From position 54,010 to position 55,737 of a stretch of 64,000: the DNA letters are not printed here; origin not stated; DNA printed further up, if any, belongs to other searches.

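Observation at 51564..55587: A histidine-less phosphorelay: Hpt-like and kinase-like proteins both lack the phospho-acceptor His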

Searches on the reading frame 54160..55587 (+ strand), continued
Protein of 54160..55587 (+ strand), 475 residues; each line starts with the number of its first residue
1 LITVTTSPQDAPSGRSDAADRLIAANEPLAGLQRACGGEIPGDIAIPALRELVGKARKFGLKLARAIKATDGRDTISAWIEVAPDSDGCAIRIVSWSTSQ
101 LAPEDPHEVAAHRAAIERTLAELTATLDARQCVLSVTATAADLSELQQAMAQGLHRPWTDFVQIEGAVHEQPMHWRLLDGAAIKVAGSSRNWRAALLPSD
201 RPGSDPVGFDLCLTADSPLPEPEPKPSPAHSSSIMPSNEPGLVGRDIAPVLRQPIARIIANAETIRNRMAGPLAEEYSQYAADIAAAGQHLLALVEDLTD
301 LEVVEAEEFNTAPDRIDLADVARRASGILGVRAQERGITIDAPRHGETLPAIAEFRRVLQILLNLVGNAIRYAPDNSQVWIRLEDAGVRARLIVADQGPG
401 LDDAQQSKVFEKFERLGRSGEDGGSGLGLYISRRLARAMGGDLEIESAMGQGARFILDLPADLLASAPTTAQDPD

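Call 40: list_cluster_members(proteins=[P0327, P0337, P0342, P0346, P0353, P0357, P0358, P0367, P0378, P0339])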
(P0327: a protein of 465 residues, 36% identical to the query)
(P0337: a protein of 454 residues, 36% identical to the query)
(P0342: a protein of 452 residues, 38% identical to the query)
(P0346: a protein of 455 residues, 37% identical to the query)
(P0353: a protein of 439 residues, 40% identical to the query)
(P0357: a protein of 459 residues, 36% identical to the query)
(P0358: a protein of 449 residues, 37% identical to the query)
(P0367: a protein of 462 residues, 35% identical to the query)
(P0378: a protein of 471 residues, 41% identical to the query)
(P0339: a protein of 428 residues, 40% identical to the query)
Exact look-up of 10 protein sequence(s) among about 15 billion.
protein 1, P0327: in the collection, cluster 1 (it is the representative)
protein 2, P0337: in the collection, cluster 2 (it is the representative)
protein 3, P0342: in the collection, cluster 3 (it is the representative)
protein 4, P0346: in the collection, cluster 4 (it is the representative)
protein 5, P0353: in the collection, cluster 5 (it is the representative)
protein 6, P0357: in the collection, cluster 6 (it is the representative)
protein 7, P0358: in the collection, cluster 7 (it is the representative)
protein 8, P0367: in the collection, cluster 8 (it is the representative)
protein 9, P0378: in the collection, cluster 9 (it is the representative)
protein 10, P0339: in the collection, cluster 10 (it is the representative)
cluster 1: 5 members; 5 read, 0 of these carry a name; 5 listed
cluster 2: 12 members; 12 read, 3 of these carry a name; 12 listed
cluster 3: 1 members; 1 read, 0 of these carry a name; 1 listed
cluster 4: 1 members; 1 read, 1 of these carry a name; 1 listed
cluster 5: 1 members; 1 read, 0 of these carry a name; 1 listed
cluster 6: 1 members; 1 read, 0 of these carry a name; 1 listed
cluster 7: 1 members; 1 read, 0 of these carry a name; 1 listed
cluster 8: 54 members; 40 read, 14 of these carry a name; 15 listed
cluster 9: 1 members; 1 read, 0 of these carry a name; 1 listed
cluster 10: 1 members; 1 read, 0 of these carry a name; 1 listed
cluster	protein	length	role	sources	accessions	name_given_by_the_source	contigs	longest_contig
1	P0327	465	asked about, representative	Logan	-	-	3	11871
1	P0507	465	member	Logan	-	-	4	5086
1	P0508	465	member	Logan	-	-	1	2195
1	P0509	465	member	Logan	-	-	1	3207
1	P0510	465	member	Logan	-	-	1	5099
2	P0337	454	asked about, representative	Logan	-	-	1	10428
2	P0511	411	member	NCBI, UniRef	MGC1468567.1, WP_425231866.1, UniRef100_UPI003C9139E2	MAG: HAMP domain-containing sensor histidine kinase [Sphingorhabdus sp.] | sensor histidine kinase n=1 Tax=Sphingorhabdus sp. TaxID=1902408 RepID=UPI003C9139E2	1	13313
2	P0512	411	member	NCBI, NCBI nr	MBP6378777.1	MAG: HAMP domain-containing histidine kinase [Sphingorhabdus sp.] | HAMP domain-containing histidine kinase [Sphingorhabdus sp.]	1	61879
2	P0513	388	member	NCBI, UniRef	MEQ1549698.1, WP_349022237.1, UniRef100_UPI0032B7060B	HAMP domain-containing sensor histidine kinase [Sphingorhabdus sp.] | sensor histidine kinase n=1 Tax=Sphingorhabdus sp. TaxID=1902408 RepID=UPI0032B7060B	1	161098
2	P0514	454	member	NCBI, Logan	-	-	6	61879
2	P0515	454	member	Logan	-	-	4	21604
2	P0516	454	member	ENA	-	-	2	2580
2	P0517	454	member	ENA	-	-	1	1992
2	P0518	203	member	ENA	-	-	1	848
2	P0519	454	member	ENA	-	-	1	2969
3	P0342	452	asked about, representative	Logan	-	-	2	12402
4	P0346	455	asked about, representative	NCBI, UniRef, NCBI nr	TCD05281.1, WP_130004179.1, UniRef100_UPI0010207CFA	HAMP domain-containing histidine kinase [Erythrobacteraceae bacterium CFH 75059] | sensor histidine kinase n=1 Tax=Qipengyuania thermophila TaxID=2509361 RepID=UPI0010207CFA | HAMP domain-containing sensor histidine kinase [Qipengyuania thermophila]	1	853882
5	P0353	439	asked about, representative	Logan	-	-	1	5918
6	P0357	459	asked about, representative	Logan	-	-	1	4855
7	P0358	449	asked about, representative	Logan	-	-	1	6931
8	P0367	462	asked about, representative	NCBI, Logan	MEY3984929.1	MAG: hypothetical protein RLZ59_374 [Pseudomonadota bacterium]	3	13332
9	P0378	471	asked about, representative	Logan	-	-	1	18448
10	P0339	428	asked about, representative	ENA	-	-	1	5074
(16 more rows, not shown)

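Call 44: find_encoding_contigs(protein=P0461, flank=10000, max_places=1)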
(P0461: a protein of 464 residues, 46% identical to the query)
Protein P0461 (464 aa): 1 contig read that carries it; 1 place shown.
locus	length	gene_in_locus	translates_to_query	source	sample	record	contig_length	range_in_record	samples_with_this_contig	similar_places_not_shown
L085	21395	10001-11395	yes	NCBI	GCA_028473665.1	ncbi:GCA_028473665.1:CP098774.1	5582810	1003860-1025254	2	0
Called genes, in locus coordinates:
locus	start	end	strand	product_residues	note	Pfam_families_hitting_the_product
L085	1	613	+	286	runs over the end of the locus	PF02548:Pantoate_transf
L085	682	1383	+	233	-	PF09976:TPR_21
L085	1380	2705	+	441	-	PF01011:PQQ (weak), PF25293:Beta-prop_EMC1_N (faint), PF13360:PQQ_2, PF13570:Beta-prop_ACSF4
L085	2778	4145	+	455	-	PF00005:ABC_tran (faint), PF00071:Ras (faint), PF01926:MMR_HSR1, PF02421:FeoB_N, PF00009:GTP_EFTU, PF02421:FeoB_N, PF01926:MMR_HSR1, PF14714:KH_dom-like, +5 more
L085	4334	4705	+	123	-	PF01627:Hpt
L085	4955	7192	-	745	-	-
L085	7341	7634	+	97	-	PF01627:Hpt (weak)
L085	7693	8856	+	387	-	-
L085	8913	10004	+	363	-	PF10098:DUF2336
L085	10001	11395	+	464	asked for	PF00512:HisKA (weak), PF02518:HATPase_c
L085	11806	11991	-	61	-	-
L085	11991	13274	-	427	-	PF00285:Citrate_synt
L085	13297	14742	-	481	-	PF00749:tRNA-synt_1c, PF19269:Anticodon_2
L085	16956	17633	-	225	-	PF01726:LexA_DNA_bind, PF00717:Peptidase_S24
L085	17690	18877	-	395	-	PF03453:MoeA_N, PF00994:MoCF_biosynth, PF03454:MoeA_C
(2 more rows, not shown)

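Call 45: find_encoding_contigs(protein=P0504, flank=10000, max_places=1)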
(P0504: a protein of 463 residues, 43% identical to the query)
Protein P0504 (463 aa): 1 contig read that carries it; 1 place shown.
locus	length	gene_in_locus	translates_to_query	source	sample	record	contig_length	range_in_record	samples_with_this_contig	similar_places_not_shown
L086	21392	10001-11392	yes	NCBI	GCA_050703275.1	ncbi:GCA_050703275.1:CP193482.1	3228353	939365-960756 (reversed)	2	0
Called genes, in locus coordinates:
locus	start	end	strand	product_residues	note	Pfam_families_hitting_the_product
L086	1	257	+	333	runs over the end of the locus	PF04055:Radical_SAM, PF13353:Fer4_12 (weak), PF06463:Mob_synth_C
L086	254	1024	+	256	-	PF20143:NAD_kinase_C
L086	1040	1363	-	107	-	PF07238:PilZ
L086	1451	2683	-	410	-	PF00579:tRNA-synt_1b, PF22421:SYY_C-terminal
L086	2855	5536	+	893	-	PF03706:LPG_synthase_TM, PF09924:LPG_synthase_C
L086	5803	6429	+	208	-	-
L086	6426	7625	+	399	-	PF07075:NamZ_N, PF20732:NamZ_C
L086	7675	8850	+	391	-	-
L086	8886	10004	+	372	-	PF10098:DUF2336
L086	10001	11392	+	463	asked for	PF00989:PAS (weak), PF02518:HATPase_c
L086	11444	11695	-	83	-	-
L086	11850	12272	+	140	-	-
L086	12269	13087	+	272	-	PF00970:FAD_binding_6 (weak), PF00175:NAD_binding_1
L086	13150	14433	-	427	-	PF00285:Citrate_synt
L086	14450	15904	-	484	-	PF00749:tRNA-synt_1c, PF19269:Anticodon_2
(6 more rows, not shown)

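Call 46: find_encoding_contigs(protein=P0514, flank=10000, max_places=1)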
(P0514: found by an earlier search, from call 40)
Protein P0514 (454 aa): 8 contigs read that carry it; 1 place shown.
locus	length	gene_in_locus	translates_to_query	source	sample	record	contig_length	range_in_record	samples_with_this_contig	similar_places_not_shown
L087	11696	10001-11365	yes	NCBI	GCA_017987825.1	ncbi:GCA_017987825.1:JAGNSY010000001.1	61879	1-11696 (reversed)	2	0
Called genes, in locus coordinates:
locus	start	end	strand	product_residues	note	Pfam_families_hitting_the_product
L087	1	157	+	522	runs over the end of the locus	PF00361:Proton_antipo_M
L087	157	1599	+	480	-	PF00361:Proton_antipo_M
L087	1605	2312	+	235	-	PF03099:BPL_LplA_LipB, PF02237:BPL_C (weak)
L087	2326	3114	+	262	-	PF03309:Pan_kinase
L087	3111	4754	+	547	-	PF00753:Lactamase_B, PF12706:Lactamase_B_2, PF22505:RNase_J_b_CASP, PF07521:RMMBL, PF17770:RNase_J_C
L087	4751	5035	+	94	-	PF07330:DUF1467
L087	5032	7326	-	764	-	-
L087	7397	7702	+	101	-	-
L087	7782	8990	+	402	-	-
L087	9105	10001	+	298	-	-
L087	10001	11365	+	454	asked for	PF02518:HATPase_c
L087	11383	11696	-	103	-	PF00285:Citrate_synt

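Call 76: predict_structure(alignment_id=A8)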
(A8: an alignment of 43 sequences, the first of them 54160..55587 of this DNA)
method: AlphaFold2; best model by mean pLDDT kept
length: 475 residues; sequences in the alignment: 43
mean_pLDDT: 85.0   pTM: 0.48
mean pLDDT of the five models: 85.0, 84.3, 83.9, 82.1, 81.9
residues with pLDDT >= 90: 255; 70-90: 145; 50-70: 45; < 50: 30
segments of 3 or more residues with pLDDT < 50: 226-228, 230-240, 415-424, 469-473
pLDDT, mean of each block of 10 residues (from residue 1): 61 95 95 92 96 96 92 88 97 92 82 89 96 96 96 96 79 79 94 92 81 89 55 45 69 87 87 84 83 82 82 94 97 94 96 95 94 92 96 87 69 48 63 93 84 92 73 45
secondary structure, 60 per line:
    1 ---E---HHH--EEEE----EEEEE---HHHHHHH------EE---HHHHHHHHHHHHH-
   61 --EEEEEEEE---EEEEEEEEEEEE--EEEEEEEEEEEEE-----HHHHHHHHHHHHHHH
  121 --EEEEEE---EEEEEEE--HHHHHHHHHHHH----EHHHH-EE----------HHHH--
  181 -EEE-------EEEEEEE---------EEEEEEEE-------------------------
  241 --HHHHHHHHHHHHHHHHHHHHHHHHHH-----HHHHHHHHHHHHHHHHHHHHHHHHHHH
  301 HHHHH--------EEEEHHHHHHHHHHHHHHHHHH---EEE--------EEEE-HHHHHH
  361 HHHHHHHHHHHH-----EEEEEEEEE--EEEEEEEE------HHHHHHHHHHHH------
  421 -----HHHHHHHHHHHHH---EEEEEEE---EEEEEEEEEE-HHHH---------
elements in order: E13-16 E21-25 H29-35 H47-59 E63-70 E74-85 E88-100 H106-120 E123-128 E132-138 H141-152 H158-161 H175-178 E182-184 E192-198 E208-215 H243-268 H274-305 E314-317 H318-335 E339-341 E350-353 H355-372 E378-386 E389-396 H403-414 H426-438 E442-448 E452-461 H463-466

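Call 79: fold_search(model_id=the predicted structure, library=pdb)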
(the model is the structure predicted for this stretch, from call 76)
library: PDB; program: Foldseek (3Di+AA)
matches with E <= 10: 983; with E <= 0.001: 359
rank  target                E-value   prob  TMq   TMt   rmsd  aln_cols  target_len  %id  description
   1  9a5d_A                3.3e-19  1.00  0.35  0.28  56.7       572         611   12  Integrative model of WALK-YYCH by crosslinking MS and deep learning (released 2024-09-18)
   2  9qq6_A                1.7e-15  1.00  0.30  0.29  42.8       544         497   14  Structure of the Azotobacter vinelandii NifL-NifA complex (released 2025-06-18)
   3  6rh0_B                7.7e-15  1.00  0.35  0.66   6.3       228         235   27  Revisiting pH-gated conformational switch. Complex HK853-RR468 pH 5.5 (released 2020-02-19)
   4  6rh0_A                8.1e-15  1.00  0.35  0.66   6.1       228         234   26  Revisiting pH-gated conformational switch. Complex HK853-RR468 pH 5.5 (released 2020-02-19)
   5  6rgy_B                8.1e-15  1.00  0.35  0.65   6.1       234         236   26  Revisiting pH-gated conformational switch. Complex HK853-RR468 pH 7.5 (released 2020-02-19)
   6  8a6x_B                8.5e-15  1.00  0.29  0.36  29.3       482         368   15  Crystal structure of a chimeric LOV-Histidine kinase SB2F1 (asymmetrical variant, trigonal form with long c axis) (released 2024-01-10)
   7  8isk_B                1.1e-14  1.00  0.31  0.19  24.9       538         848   12  Pr conformer of Zea mays phytochrome A1 - ZmphyA1-Pr (released 2023-08-09)
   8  8a7f_A                1.2e-14  1.00  0.29  0.37  29.1       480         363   14  Crystal structure of a chimeric LOV-Histidine kinase SB2F1-I66R mutant (asymmetrical variant, trigonal form with long  (released 2024-01-10)
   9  6rgz_A                1.3e-14  1.00  0.34  0.64   6.1       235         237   26  Revisiting pH-gated conformational switch. Complex HK853-RR468 pH 6.5 (released 2020-02-19)
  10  6rh8_A                2.1e-14  1.00  0.35  0.65   6.1       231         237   25  Revisiting pH-gated conformational switch. Complex HK853 mutant H260A -RR468 mutant D53A pH 5.3 (released 2020-02-19)
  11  6rh7_A                2.2e-14  1.00  0.35  0.65   6.1       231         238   25  Revisiting pH-gated conformational switch. Complex HK853 mutant H260A -RR468 mutant D53A pH 7.5 (released 2020-02-19)
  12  4gcz_B                2.3e-14  1.00  0.34  0.42  23.5       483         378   15  Structure of a blue-light photoreceptor (released 2013-06-19)
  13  9jfj_A                2.9e-14  1.00  0.37  0.69   4.5       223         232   24  Crystal structure of the cytoplasmic domain of ZraS in ADP-bound form (released 2025-03-26)
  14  4q20_B                3.2e-14  1.00  0.36  0.72   7.0       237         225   24  Crystal structure of a C-terminal part of tyrosine kinase (DivL) from Caulobacter crescentus CB15 at 2.50 A resolution (released 2014-04-23)
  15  9jfj_C                3.4e-14  1.00  0.39  0.75   3.5       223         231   24  Crystal structure of the cytoplasmic domain of ZraS in ADP-bound form (released 2025-03-26)
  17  3dge_A                4.0e-14  1.00  0.35  0.66   6.2       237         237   24  Structure of a histidine kinase-response regulator complex reveals insights into Two-component signaling and a novel c (released 2009-07-07)
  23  4q20_A                7.9e-14  1.00  0.35  0.68   5.6       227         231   25  Crystal structure of a C-terminal part of tyrosine kinase (DivL) from Caulobacter crescentus CB15 at 2.50 A resolution (released 2014-04-23)
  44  6qrj                  4.4e-13  1.00  0.36  0.37   4.3       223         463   29  Crystal structure of ShkA full-length in complex with AMPPNP (released 2020-01-08)
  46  2c2a                  5.4e-13  1.00  0.32  0.59   8.5       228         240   25  Structure of the entire cytoplasmic portion of a sensor histidine kinase protein (released 2005-11-21)
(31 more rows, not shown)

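Call 85: search_solved_structures(query=A8, max_evalue=1e-15, show_alignments=0)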
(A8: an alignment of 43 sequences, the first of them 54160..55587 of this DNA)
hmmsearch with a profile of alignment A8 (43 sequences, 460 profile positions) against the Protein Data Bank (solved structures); distinct sequences matched with E-value up to 1e-15: 30.
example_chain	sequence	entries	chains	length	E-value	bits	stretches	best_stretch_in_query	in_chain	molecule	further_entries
7z8n_A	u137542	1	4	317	4.1e-34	121.4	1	229-456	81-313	Histidine kinase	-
5uht_A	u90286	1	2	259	2.2e-33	119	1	229-458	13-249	Sensor histidine kinase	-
6azr_A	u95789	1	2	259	2.2e-33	119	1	229-458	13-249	Sensor histidine kinase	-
2c2a_A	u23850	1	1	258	2.3e-33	118.9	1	230-458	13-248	SENSOR HISTIDINE KINASE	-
3dge_A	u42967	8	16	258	2.4e-33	118.9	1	230-458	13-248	Sensor protein | Histidine kinase | Sensor histidine kinase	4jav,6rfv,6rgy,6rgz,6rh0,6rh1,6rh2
6rh7_A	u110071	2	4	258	3.1e-33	118.5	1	230-458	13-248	Sensor histidine kinase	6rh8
8u4x_A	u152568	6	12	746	1.8e-32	115.9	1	227-458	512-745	histidine kinase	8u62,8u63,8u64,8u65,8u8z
4jas_A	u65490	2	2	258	1.1e-31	113.4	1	230-458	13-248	Histidine kinase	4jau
6qrj_A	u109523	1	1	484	4.3e-31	111.4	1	248-457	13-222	Hybrid kinase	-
3sl2_A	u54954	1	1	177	2.9e-25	92.2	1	333-459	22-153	Sensor histidine kinase yycG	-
4u7n_A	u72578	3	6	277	1.5e-24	89.9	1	354-458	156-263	Histidine protein kinase sensor protein | Histidine kinase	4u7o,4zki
5c93_A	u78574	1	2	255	1.8e-24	89.6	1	354-458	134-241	Histidine kinase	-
8sgk_A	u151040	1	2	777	4.9e-23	84.8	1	357-456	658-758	Bacteriophytochrome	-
4i5s_A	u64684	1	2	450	5.1e-23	84.8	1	229-458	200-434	Putative histidine kinase CovS; VicK-like protein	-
8avv_A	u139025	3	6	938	7.1e-23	84.3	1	357-456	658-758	Bacteriophytochrome,Response regulator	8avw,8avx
4q20_A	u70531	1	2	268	7.8e-23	84.2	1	230-458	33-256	Sensor protein DivL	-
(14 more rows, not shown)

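Call 89: find_encoding_contigs(protein=P0378, flank=10000, max_places=1)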
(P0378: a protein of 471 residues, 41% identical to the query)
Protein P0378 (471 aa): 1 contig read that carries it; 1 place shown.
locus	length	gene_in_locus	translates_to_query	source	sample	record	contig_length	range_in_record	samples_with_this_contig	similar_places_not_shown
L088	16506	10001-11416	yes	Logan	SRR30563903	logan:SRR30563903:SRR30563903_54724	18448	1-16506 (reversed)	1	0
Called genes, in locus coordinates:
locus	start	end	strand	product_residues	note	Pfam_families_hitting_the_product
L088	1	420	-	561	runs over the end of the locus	PF00390:malic, PF03949:Malic_M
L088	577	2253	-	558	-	PF02463:SMC_N, PF13476:AAA_23 (faint), PF13304:AAA_21 (faint)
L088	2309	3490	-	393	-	PF13439:Glyco_transf_4, PF13579:Glyco_trans_4_4, PF20706:GT4-conflict (weak), PF13524:Glyco_trans_1_2 (faint), PF00534:Glycos_transf_1, PF13692:Glyco_trans_1_4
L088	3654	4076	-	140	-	-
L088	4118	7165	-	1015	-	PF01442:Apolipoprotein (weak)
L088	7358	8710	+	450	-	-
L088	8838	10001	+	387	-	PF10098:DUF2336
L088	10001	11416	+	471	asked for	PF02518:HATPase_c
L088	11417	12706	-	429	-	PF00285:Citrate_synt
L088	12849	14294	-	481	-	PF00749:tRNA-synt_1c, PF19269:Anticodon_2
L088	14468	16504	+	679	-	?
